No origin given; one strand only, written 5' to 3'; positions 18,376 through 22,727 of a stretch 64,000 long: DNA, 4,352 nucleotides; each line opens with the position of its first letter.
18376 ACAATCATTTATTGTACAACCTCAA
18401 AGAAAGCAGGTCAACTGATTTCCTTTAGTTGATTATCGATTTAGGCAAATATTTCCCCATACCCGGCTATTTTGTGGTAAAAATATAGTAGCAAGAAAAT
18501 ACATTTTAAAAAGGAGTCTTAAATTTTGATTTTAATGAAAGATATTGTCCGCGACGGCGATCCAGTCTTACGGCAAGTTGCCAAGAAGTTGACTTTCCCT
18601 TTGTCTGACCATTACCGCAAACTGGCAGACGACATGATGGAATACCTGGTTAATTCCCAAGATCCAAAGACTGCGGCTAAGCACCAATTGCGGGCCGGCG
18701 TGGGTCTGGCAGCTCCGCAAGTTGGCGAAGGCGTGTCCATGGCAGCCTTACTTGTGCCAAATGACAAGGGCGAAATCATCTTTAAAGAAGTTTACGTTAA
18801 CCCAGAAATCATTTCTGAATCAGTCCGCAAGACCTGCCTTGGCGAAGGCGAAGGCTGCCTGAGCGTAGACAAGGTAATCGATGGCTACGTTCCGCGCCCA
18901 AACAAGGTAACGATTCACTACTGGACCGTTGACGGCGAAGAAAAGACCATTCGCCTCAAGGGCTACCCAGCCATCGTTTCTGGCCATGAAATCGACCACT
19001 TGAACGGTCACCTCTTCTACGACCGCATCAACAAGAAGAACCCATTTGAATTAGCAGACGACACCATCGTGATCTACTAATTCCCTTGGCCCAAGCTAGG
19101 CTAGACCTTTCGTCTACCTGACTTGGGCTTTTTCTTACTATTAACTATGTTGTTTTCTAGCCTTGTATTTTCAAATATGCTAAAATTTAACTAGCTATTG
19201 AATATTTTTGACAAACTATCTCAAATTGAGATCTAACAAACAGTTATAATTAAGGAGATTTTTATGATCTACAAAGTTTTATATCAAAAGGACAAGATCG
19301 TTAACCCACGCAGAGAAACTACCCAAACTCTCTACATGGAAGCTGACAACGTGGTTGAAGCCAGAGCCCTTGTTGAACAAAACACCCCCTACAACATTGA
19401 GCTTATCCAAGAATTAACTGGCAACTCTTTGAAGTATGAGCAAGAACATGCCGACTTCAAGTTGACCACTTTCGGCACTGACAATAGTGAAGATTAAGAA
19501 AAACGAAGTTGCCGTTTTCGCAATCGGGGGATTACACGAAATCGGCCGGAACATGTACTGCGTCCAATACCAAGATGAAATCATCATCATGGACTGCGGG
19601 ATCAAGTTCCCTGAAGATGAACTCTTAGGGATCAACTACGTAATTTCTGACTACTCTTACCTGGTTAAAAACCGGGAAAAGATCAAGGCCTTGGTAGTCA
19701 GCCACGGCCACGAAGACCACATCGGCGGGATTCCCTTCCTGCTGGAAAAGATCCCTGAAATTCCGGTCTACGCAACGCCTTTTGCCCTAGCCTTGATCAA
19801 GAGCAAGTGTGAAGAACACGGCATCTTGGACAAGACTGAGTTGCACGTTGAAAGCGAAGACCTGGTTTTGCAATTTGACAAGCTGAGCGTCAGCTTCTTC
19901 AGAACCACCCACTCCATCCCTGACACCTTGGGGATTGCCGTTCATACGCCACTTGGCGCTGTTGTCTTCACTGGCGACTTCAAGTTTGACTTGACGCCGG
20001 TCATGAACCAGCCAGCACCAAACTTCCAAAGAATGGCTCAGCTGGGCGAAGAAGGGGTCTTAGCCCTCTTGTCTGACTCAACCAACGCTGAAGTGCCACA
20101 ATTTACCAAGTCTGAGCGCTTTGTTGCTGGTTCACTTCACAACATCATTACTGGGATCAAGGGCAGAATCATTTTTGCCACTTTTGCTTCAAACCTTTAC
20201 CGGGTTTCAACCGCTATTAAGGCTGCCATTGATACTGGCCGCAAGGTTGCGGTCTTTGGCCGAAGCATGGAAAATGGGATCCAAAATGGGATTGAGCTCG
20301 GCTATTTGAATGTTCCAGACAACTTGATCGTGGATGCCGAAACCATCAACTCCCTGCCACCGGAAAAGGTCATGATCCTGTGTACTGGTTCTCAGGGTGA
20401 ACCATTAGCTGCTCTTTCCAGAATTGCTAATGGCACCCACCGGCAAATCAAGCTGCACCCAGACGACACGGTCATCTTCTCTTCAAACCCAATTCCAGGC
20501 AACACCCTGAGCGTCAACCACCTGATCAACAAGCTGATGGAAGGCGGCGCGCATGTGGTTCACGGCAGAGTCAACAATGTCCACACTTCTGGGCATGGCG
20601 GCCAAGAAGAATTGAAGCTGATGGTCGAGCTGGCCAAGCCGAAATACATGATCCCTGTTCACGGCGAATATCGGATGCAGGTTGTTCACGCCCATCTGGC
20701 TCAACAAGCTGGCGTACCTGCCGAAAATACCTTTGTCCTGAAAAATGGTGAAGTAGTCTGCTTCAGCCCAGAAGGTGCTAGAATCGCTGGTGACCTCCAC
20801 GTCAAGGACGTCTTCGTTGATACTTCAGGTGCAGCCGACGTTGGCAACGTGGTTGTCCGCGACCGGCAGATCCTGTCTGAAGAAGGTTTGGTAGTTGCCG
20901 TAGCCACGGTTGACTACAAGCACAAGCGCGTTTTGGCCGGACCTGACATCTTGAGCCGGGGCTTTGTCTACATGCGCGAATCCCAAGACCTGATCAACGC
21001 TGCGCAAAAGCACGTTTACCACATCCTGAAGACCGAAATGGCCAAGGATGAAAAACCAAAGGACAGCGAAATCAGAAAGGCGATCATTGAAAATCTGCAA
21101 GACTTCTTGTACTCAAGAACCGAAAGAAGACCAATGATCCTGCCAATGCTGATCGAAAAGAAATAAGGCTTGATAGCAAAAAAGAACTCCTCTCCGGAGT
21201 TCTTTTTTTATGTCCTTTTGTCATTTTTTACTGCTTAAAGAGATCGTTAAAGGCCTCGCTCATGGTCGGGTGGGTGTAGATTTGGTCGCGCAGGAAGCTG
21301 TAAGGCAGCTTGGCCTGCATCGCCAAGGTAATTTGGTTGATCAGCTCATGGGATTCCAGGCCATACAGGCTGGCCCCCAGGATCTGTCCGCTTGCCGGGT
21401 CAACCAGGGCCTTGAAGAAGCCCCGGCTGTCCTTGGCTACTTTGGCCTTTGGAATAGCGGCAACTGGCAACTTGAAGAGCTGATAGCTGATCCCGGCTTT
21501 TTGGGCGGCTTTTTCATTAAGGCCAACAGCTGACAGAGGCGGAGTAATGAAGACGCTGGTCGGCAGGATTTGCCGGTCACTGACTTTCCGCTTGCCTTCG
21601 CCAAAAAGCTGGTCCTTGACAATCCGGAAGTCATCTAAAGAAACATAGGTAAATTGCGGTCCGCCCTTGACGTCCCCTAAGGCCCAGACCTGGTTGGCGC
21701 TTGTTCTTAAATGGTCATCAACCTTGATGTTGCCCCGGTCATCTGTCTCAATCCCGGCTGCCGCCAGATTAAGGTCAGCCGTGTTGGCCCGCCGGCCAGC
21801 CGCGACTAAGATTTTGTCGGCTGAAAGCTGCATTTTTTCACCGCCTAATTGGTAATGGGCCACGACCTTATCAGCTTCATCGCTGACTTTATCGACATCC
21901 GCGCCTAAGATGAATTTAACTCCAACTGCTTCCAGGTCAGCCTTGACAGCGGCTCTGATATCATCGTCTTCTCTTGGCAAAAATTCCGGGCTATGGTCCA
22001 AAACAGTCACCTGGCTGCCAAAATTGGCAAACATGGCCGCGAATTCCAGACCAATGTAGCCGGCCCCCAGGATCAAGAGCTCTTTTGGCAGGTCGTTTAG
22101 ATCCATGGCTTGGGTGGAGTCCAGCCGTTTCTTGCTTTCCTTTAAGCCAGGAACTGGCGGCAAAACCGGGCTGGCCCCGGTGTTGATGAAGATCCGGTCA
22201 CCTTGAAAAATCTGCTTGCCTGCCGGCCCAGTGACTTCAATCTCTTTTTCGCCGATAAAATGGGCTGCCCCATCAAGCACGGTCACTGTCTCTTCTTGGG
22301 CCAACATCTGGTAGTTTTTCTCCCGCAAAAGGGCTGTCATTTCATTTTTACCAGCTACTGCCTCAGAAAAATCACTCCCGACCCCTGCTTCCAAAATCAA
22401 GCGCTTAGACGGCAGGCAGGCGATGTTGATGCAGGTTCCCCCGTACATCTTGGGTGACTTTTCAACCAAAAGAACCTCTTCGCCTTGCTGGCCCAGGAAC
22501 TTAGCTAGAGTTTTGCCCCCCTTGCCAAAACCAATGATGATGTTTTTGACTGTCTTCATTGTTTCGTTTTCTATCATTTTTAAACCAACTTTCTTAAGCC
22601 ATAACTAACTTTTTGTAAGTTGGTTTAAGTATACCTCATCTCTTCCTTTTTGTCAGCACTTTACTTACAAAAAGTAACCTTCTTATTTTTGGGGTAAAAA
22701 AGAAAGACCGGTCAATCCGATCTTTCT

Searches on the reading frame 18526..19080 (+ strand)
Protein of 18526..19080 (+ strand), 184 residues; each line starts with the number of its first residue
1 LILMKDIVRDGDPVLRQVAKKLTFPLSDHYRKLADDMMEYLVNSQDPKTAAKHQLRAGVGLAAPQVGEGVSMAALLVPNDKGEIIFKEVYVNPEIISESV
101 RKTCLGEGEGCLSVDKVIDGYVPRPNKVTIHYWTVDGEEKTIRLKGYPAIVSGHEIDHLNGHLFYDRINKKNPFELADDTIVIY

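Call 28: search_protein_families(library=pfam, proteins=[window:18526-19080:+], max_evalue=0.00001)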
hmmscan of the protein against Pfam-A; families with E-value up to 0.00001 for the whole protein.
window:18526-19080:+ (184 aa): 1 family
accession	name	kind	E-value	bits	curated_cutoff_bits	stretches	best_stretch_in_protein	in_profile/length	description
PF01327.26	Pep_deformylase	-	1.3e-41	142.3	22.8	1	4-172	1-154/156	Polypeptide deformylase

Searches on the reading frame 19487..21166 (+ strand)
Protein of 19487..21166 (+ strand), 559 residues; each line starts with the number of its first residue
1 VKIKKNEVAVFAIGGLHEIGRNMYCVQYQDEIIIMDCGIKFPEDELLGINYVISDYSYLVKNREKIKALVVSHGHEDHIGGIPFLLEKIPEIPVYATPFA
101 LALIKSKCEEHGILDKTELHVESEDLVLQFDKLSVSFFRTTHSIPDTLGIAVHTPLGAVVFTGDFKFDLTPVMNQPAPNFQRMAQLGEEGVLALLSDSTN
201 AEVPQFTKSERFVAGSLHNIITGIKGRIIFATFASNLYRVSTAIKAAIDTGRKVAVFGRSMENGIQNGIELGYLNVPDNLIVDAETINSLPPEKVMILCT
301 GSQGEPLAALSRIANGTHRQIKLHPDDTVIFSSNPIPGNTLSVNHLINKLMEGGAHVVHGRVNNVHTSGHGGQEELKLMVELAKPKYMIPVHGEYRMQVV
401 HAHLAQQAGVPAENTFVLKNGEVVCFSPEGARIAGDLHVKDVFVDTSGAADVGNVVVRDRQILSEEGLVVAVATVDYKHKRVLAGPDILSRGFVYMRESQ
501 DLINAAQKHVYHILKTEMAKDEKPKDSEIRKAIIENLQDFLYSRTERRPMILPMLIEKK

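Call 28: search_protein_families(library=pfam, proteins=[window:19487-21166:+], max_evalue=0.00001)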
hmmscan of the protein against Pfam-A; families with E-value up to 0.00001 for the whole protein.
window:19487-21166:+ (559 aa): 5 families
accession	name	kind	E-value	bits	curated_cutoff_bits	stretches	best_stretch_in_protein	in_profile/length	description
PF22505.1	RNase_J_b_CASP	-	1.2e-54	183.9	27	1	225-350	1-126/126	Ribonuclease J, beta-CASP domain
PF17770.6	RNase_J_C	-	3.8e-29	102.1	23.8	1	456-557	1-101/102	Ribonuclease J C-terminal domain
PF07521.17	RMMBL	-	3.8e-13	49.7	21.6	1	358-412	4-60/63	Zn-dependent metallo-hydrolase RNA specificity domain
PF00753.33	Lactamase_B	-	2.7e-11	44.2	22.7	1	21-170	6-155/196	Metallo-beta-lactamase superfamily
PF12706.13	Lactamase_B_2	-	6.2e-10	39.4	27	1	60-166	25-144/200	Beta-lactamase superfamily domain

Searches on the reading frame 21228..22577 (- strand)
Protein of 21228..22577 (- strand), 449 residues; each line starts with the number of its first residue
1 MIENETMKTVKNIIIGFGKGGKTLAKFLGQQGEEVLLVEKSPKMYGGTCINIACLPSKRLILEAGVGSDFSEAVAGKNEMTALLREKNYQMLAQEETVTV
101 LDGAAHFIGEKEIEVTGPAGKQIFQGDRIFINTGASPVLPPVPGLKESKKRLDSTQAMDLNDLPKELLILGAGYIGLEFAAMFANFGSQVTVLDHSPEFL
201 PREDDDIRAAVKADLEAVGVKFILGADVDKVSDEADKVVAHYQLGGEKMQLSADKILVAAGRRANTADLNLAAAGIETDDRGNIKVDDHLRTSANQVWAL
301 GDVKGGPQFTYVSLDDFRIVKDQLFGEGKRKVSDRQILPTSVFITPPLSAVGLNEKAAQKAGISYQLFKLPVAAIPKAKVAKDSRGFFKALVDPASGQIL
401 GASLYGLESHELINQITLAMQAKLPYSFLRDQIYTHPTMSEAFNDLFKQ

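Call 28: search_protein_families(library=pfam, proteins=[window:21228-22577:-], max_evalue=0.00001)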
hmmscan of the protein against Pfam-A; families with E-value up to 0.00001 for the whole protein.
window:21228-22577:- (449 aa): 7 families
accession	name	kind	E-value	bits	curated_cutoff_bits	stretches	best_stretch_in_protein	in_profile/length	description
PF07992.20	Pyr_redox_2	-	9.3e-63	212.8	26.1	1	13-313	4-287/291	Pyridine nucleotide-disulphide oxidoreductase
PF02852.28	Pyr_redox_dim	-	1.9e-27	96.1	25.3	1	339-445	2-108/110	Pyridine nucleotide-disulphide oxidoreductase, dimerisation domain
PF00070.33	Pyr_redox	-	3.2e-22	79.3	22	1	167-239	2-74/82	Pyridine nucleotide-disulphide oxidoreductase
PF02254.24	TrkA_N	-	4.7e-07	30.6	23.8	0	13-43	2-32/116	TrkA-N domain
PF13738.12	Pyr_redox_3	-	1.4e-06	28.2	30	1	121-289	120-292/305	Pyridine nucleotide-disulphide oxidoreductase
PF02737.24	3HCDH_N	-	2.8e-06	27.8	22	0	169-216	4-51/180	3-hydroxyacyl-CoA dehydrogenase, NAD binding domain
PF02826.25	2-Hacid_dh_C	-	2.9e-06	27.2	25.1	0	165-201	37-71/178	D-isomer specific 2-hydroxyacid dehydrogenase, NAD binding domain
